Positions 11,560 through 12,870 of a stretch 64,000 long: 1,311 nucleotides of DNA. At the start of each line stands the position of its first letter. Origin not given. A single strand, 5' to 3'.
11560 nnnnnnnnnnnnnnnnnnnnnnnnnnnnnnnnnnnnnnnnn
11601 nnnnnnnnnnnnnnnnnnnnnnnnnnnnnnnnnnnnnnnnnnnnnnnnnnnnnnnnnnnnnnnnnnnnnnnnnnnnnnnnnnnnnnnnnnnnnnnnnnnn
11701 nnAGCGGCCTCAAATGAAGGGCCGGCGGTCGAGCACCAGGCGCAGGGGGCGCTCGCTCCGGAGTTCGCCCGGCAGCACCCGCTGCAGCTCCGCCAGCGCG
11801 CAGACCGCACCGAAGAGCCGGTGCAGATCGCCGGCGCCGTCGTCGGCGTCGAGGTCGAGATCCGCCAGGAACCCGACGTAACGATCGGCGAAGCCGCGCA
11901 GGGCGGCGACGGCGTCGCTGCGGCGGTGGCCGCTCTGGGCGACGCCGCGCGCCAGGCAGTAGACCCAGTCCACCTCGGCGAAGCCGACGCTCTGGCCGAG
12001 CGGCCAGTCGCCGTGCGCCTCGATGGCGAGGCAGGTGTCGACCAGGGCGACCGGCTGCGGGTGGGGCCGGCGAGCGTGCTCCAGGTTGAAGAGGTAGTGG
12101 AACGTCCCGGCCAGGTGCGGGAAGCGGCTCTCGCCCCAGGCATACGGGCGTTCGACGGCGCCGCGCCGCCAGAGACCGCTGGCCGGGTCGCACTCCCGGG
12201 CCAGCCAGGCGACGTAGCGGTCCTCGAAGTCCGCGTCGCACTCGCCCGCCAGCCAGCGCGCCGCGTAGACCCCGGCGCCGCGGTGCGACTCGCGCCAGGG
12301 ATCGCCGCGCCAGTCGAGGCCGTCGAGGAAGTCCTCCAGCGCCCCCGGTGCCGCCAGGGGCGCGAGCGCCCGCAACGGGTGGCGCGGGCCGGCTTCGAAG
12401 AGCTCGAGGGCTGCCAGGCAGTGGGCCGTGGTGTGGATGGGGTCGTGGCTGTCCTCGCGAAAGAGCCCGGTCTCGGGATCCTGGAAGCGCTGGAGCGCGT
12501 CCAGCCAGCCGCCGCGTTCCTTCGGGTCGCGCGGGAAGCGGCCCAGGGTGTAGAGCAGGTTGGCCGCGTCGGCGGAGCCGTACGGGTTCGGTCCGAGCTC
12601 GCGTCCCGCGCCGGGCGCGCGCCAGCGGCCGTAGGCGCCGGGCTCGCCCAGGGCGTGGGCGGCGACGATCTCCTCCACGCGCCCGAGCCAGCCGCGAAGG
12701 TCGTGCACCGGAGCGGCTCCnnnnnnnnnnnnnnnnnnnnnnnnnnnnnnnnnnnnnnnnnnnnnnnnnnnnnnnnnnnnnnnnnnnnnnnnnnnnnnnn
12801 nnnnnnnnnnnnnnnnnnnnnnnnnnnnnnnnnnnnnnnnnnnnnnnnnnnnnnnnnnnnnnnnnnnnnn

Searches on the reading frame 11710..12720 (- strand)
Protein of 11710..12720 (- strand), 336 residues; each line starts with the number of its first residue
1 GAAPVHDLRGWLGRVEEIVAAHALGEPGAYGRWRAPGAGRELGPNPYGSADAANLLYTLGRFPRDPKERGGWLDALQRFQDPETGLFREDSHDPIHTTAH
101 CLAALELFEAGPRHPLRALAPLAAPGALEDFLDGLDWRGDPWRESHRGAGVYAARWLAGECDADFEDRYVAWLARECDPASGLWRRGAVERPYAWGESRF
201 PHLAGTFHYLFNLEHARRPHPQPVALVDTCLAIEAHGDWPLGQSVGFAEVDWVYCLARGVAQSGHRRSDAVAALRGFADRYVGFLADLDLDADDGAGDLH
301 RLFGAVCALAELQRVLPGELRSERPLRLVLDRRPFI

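Call 26: search_protein_families(library=pfam, proteins=[window:11710-12720:-], max_evalue=0.1)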
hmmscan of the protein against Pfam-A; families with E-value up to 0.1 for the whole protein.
window:11710-12720:- (336 aa): 0 families

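Call 33: search_protein_families(library=ncbifam, proteins=[window:11710-12720:-], max_evalue=1)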
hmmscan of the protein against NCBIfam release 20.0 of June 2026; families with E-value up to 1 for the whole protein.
window:11710-12720:- (336 aa): 0 families

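Call 52: search_solved_structures(query=A4, max_evalue=1)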
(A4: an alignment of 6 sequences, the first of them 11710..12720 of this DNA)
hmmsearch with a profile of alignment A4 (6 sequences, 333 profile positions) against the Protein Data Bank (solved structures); distinct sequences matched with E-value up to 1: 0.

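Call 53: search_protein_families(library=pfam, alignment_id=A4, max_evalue=1)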
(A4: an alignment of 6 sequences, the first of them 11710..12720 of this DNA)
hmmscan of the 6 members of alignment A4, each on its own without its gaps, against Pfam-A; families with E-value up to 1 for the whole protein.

A. member 1, window:11710-12720:- (336 aa): 0 families

B. families by the number of members that match (of 6 scanned): 1 family
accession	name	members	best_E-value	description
PF00432.27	Prenyltrans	2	0.28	Prenyltransferase alpha-alpha toroid domain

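Call 60: find_homologous_proteins(query=window:11710-12720:-, max_evalue=0.00001)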
Query window:11710-12720:- (336 aa): 1395 proteins with E <= 0.00001 among 8000 candidates; the best 120 are listed.
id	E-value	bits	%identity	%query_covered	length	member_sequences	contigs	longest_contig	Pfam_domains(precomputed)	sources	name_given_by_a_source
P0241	1.4e-226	770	100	99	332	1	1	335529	-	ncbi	-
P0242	2.8e-163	562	75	98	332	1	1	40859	-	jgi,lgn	jgi:hypothetical protein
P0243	3.1e-156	538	71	100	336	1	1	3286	-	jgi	jgi:hypothetical protein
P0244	4.2e-156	538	75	97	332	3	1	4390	-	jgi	jgi:hypothetical protein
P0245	1.4e-152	526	72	98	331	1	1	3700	-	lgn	-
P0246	2.7e-150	519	72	98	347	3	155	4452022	-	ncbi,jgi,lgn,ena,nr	ncbi:hypothetical protein KJ059_03190 [Myxococcota bacterium]|nr:hypothetical protein [Myxococcota b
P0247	3.8e-150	518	71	100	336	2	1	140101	-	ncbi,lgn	-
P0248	3.3e-146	505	71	98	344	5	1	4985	-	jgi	jgi:hypothetical protein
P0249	2.4e-145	503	65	99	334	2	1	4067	-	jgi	jgi:hypothetical protein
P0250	1.0e-144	501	68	98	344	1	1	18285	-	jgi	jgi:hypothetical protein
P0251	1.3e-143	497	68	99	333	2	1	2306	-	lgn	-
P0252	6.7e-140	485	66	99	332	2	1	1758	-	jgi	jgi:hypothetical protein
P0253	6.8e-140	485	67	96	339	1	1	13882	-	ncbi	-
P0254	8.1e-140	484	70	98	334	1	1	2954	-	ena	-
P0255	1.1e-139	484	68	98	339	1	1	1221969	-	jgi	-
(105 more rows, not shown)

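Call 64: find_encoding_contigs(protein=P0246, flank=10000, max_places=3)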
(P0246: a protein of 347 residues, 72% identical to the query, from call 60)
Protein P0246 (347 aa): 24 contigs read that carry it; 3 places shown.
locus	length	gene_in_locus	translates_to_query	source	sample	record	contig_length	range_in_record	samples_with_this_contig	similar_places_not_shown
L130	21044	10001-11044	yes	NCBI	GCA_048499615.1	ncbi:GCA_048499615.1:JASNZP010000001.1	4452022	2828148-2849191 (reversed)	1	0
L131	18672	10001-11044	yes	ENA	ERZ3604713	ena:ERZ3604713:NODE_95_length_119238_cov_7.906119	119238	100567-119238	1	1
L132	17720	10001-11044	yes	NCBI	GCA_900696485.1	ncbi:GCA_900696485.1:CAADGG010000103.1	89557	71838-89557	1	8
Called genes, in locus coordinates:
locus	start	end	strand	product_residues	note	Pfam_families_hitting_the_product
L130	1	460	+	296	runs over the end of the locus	PF13714:PEP_mutase, PF00463:ICL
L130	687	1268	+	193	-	-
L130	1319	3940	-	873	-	PF14522:Cytochrome_C7 (faint), PF14537:Cytochrom_c3_2 (faint), PF13428:TPR_14 (faint), PF13435:Cytochrome_C554 (faint), PF13432:TPR_16 (faint), PF13414:TPR_11 (faint), PF12895:ANAPC3 (weak), PF14559:TPR_19, +5 more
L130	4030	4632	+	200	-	-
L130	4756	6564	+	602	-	PF02837:Glyco_hydro_2_N (weak), PF00703:Glyco_hydro_2, PF02836:Glyco_hydro_2_C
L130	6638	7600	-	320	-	PF00753:Lactamase_B (weak), PF13483:Lactamase_B_3, PF12706:Lactamase_B_2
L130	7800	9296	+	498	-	PF00171:Aldedh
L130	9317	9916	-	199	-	PF00702:Hydrolase, PF13419:HAD_2 (weak)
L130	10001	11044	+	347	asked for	-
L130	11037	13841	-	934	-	PF02629:CoA_binding, PF13380:CoA_binding_2, PF00549:Ligase_CoA (faint), PF13607:Succ_CoA_lig, PF19045:Ligase_CoA_2, PF13549:ATP-grasp_5, PF13302:Acetyltransf_3, PF00583:Acetyltransf_1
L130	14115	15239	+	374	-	PF13239:2TM, PF00512:HisKA, PF02518:HATPase_c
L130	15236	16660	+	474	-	PF00072:Response_reg, PF00158:Sigma54_activat, PF14532:Sigma54_activ_2, PF00004:AAA (weak), PF07728:AAA_5, PF25601:AAA_lid_14, PF02954:HTH_8 (weak)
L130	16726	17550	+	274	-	PF04012:PspA_IM30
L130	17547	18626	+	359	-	PF00378:ECH_1, PF16113:ECH_2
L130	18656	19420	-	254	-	-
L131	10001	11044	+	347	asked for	-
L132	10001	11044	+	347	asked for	-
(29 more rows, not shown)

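Call 70: predict_structure(alignment_id=A5)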
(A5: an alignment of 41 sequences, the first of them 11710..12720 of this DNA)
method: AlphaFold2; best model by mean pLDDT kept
length: 336 residues; sequences in the alignment: 41
mean_pLDDT: 95.1   pTM: 0.92
mean pLDDT of the five models: 95.1, 95.0, 94.8, 94.7, 94.6
residues with pLDDT >= 90: 312; 70-90: 17; 50-70: 6; < 50: 1
segments of 3 or more residues with pLDDT < 50: none
pLDDT, mean of each block of 10 residues (from residue 1): 82 98 97 93 96 96 97 98 97 95 96 98 98 95 95 97 97 98 95 90 95 94 98 93 96 97 98 98 97 95 97 96 90 71
secondary structure, 60 per line:
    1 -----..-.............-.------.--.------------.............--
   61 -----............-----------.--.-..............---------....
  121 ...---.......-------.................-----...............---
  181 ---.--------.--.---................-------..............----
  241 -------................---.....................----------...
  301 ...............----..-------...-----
elements in order: H9-21 H46-58 H66-77 H94-107 H117-123 H127-133 H141-157 H163-176 H200-215 H223-236 H248-263 H267-287 H299-315
